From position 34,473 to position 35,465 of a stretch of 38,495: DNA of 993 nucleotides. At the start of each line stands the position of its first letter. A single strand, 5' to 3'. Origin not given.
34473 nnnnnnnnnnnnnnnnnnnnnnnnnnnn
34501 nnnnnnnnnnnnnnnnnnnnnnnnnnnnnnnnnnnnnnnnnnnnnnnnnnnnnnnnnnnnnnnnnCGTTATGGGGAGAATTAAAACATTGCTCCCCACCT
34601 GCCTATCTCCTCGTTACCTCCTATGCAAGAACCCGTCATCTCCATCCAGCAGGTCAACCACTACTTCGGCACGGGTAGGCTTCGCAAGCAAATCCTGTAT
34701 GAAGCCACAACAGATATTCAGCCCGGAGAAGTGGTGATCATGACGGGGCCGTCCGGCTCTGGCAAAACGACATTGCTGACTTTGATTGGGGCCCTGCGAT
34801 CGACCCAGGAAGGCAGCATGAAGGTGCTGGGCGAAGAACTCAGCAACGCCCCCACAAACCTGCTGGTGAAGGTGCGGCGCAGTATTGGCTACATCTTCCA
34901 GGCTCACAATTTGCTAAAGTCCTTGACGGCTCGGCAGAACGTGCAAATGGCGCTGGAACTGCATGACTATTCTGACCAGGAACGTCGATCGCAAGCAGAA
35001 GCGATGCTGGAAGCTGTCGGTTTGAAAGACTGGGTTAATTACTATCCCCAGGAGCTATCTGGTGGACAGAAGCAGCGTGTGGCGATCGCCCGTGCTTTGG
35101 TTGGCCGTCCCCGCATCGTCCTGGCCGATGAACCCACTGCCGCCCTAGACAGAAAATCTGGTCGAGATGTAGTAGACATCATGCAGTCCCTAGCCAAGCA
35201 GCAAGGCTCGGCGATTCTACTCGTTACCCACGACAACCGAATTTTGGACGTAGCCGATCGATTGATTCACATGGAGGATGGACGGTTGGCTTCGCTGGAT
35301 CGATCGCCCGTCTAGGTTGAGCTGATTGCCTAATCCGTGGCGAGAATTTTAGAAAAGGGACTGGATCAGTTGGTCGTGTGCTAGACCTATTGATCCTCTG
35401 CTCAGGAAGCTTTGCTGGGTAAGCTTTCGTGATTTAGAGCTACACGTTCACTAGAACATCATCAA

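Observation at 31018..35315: DevBCA-type tripartite exporter operon split by a fourth membrane-protein gene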

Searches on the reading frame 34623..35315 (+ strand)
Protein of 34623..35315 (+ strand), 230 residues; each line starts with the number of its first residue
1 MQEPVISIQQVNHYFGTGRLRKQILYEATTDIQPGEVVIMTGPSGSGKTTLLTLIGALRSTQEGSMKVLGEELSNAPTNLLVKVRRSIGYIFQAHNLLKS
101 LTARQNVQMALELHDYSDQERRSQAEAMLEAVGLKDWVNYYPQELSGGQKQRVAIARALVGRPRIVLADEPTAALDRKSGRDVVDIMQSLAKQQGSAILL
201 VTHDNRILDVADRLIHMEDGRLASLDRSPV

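Call 3: search_protein_families(library=pfam, proteins=[window:34623-35315:+], max_evalue=0.01)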
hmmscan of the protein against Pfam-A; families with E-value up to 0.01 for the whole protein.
window:34623-35315:+ (230 aa): 15 families
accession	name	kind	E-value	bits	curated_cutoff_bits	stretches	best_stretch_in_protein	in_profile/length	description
PF00005.33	ABC_tran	-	2.1e-34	119.5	25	1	28-173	4-137/137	ABC transporter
PF02463.25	SMC_N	-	1.8e-07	31.3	40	1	36-218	25-212/220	RecF/RecN/SMC N terminal domain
PF13304.12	AAA_21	-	3.4e-07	31.1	27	0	142-209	235-304/304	AAA domain, putative AbiEii toxin, Type IV TA system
PF20720.3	nSTAND3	-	0.00013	22.2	27.2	0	27-54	9-36/155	Novel STAND NTPase 3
PF13481.12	AAA_25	-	0.00035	20.7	27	0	32-56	30-54/195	AAA domain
PF13191.12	AAA_16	-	0.00049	21.1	32.6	1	25-191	15-124/167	AAA ATPase domain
PF13555.12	AAA_29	-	0.00062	19.9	27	1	29-52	16-39/61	P-loop containing region of AAA domain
PF09818.15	ABC_ATPase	-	0.0011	18.5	23.2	0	182-224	210-253/283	P-loop domain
PF00270.35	DEAD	-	0.0014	18.8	26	1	27-193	6-148/167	DEAD/DEAH box helicase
PF25199.1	nSTAND_NTPase5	-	0.0015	18.8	34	0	30-54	36-60/145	Novel STAND NTPase 5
PF02492.25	cobW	-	0.0015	18.6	20.7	1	37-74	2-38/180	CobW/HypB/UreG, nucleotide-binding domain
PF20703.3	nSTAND1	-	0.0029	17.7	27.1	1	10-67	12-67/379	Novel STAND NTPase 1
PF13604.12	AAA_30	-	0.0042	17.3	27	1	35-70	18-51/191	AAA domain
PF13401.12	AAA_22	-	0.0047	17.7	27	0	37-86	7-33/130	AAA domain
PF00437.27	T2SSE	-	0.008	15.3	24.9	1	33-56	140-164/370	Type II/IV secretion system protein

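Call 4: search_protein_families(library=ncbifam, proteins=[window:34623-35315:+], max_evalue=0.01)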
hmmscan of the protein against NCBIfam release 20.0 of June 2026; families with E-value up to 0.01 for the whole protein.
window:34623-35315:+ (230 aa): 196 families (the best 25 are shown)
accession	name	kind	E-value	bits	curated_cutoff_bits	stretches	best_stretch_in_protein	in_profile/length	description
TIGR02982.1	heterocyst_DevA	subfamily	2.3e-109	364.1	295.8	1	5-222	1-219/220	ABC exporter ATP-binding subunit, DevA family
TIGR02211.1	LolD_lipo_ex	equivalog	3.4e-60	203.3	307.75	1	6-223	2-220/221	lipoprotein-releasing ABC transporter ATP-binding protein LolD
TIGR02673.1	FtsE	equivalog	3.7e-56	190.2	264.85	1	5-221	1-214/214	cell division ATP-binding protein FtsE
NF007826.0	PRK10535.1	equivalog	2.7e-53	181.2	966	1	4-223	3-222/648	macrolide ABC transporter ATP-binding protein/permease MacB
NF038007.1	ABC_ATP_DarD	equivalog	1.1e-52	178.6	375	1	6-222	2-218/218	darobactin export ABC transporter ATP-binding protein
TIGR03608.1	L_ocin_972_ABC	subfamily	5.2e-52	176.3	254.85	1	21-217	10-206/206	putative bacteriocin export ABC transporter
NF008639.0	PRK11629.1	equivalog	6e-52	176.4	360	1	3-223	4-225/234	lipoprotein-releasing ABC transporter ATP-binding protein LolD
NF007027.0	PRK09493.1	equivalog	3.3e-50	170.7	379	1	6-224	2-216/240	glutamine ABC transporter ATP-binding protein GlnQ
NF007879.0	PRK10584.1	equivalog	3e-49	167.8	336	1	3-223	4-225/228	putative ABC transporter ATP-binding protein YbbA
TIGR03265.1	PhnT2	equivalog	1.1e-47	162.9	457.7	1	4-223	3-214/353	putative 2-aminoethylphosphonate ABC transporter ATP-binding protein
TIGR02315.1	ABC_phnC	equivalog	2.8e-47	161.2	266.1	1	6-222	2-224/243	phosphonate ABC transporter ATP-binding protein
NF008338.0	PRK11124.1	equivalog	4.5e-45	154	369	1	6-222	3-219/242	arginine ABC transporter ATP-binding protein ArtP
TIGR00968.1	3a0106s01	subfamily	6.2e-45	153.5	342.75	1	6-226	1-213/237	sulfate ABC transporter ATP-binding protein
TIGR01186.1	proV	subfamily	1.5e-44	152.6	326.6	1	27-222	11-208/363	betaine/proline/choline family ABC transporter ATP-binding protein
TIGR02314.1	ABC_MetN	equivalog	4.7e-44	150.8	499.7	1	6-222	2-219/343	methionine ABC transporter ATP-binding protein MetN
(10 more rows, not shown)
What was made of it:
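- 34623..35315 (+): devA, the ABC ATPase, 230 aa. TIGR02982 DevA family 364 bits (cutoff 296); Pfam ABC_tran (calls 3, 4).
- Checked: devA 34623-35315: TIGR02982, 364 bits against 296 (call 4).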
